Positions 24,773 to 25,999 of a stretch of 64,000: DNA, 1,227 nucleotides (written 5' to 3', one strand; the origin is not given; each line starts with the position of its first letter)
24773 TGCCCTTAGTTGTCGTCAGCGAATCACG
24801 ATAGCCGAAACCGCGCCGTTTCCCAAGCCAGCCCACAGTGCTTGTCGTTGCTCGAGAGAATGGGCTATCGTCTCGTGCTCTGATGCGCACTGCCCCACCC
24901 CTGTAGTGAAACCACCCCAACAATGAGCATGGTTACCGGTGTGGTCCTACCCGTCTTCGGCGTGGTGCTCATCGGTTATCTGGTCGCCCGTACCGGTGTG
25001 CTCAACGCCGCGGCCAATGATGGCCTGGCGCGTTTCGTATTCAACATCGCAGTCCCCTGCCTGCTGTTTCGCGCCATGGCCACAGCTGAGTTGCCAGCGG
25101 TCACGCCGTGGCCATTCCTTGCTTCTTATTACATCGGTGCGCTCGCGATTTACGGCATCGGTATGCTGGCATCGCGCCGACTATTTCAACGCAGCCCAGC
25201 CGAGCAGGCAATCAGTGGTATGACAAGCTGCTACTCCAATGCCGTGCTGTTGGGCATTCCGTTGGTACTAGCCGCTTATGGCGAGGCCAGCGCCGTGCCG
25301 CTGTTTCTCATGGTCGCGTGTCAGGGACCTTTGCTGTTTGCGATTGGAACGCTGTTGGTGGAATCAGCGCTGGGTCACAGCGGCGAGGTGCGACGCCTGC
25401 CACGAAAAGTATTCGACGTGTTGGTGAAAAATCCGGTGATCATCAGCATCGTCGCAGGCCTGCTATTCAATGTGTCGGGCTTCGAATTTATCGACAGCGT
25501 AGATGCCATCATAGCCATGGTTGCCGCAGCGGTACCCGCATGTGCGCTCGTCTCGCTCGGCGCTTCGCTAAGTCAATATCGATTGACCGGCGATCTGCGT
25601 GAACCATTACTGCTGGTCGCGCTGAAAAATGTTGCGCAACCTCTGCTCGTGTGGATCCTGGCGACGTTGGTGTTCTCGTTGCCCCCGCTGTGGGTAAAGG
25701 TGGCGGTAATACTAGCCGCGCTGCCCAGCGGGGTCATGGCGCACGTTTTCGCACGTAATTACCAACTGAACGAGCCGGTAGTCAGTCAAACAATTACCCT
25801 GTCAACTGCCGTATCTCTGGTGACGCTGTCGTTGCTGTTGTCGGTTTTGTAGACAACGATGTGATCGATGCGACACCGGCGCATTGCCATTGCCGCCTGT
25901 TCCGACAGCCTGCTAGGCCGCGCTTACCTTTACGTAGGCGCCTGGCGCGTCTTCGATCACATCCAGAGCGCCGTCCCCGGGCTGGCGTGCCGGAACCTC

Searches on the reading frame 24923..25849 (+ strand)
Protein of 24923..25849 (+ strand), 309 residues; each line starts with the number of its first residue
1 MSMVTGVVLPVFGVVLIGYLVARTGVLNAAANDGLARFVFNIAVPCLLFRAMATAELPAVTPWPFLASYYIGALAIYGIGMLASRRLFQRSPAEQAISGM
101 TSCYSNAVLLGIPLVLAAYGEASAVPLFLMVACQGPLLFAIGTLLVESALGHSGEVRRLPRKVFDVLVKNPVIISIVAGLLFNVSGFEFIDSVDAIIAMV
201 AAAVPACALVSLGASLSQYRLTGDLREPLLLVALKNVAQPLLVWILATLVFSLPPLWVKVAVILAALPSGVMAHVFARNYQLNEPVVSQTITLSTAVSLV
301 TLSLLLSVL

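Call 62: find_encoding_contigs(protein=window:24923-25849:+, flank=10000, max_places=5)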
Protein window:24923-25849:+ (309 aa): 6 contigs read that carry it; 4 places shown.
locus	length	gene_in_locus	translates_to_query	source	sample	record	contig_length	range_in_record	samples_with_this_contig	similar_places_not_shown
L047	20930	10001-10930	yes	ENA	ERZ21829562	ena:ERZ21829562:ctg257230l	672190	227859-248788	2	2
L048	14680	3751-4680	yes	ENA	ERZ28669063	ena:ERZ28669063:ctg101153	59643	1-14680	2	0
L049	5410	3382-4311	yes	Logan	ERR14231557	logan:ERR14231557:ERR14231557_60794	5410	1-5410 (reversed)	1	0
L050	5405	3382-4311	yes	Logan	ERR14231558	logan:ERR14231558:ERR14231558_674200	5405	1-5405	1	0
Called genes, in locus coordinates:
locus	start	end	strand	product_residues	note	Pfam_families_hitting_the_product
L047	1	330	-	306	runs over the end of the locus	PF00903:Glyoxalase, PF22632:BphC_D1 (weak), PF00903:Glyoxalase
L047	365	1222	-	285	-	PF00561:Abhydrolase_1, PF12146:Hydrolase_4 (weak), PF12697:Abhydrolase_6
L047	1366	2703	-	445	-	-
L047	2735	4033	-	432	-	PF01425:Amidase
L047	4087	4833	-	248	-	PF00106:adh_short, PF08659:KR, PF23441:SDR (weak), PF03435:Sacchrp_dh_NADP (faint), PF13561:adh_short_C2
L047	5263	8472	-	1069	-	PF00133:tRNA-synt_1, PF09334:tRNA-synt_1g (weak), PF08264:Anticodon_1, PF19302:DUF5915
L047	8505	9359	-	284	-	PF01551:Peptidase_M23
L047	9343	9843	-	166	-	PF04828:GFA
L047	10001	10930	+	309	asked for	PF03547:Mem_trans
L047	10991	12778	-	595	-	PF07167:PhaC_N, PF00561:Abhydrolase_1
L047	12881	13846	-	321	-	PF16881:LIAS_N, PF04055:Radical_SAM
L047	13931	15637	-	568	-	PF00364:Biotin_lipoyl, PF25984:BSH_YknX (faint), PF00890:FAD_binding_2 (faint), PF01134:GIDA (faint), PF07992:Pyr_redox_2, PF12831:FAD_oxidored, PF00070:Pyr_redox, PF02852:Pyr_redox_dim, +3 more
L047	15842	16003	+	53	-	PF11216:DUF3012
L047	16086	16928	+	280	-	PF03976:PPK2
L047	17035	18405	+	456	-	PF02447:GntP_permease, PF03600:CitMHS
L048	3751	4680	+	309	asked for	PF03547:Mem_trans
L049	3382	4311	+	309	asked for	PF03547:Mem_trans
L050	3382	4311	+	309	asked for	PF03547:Mem_trans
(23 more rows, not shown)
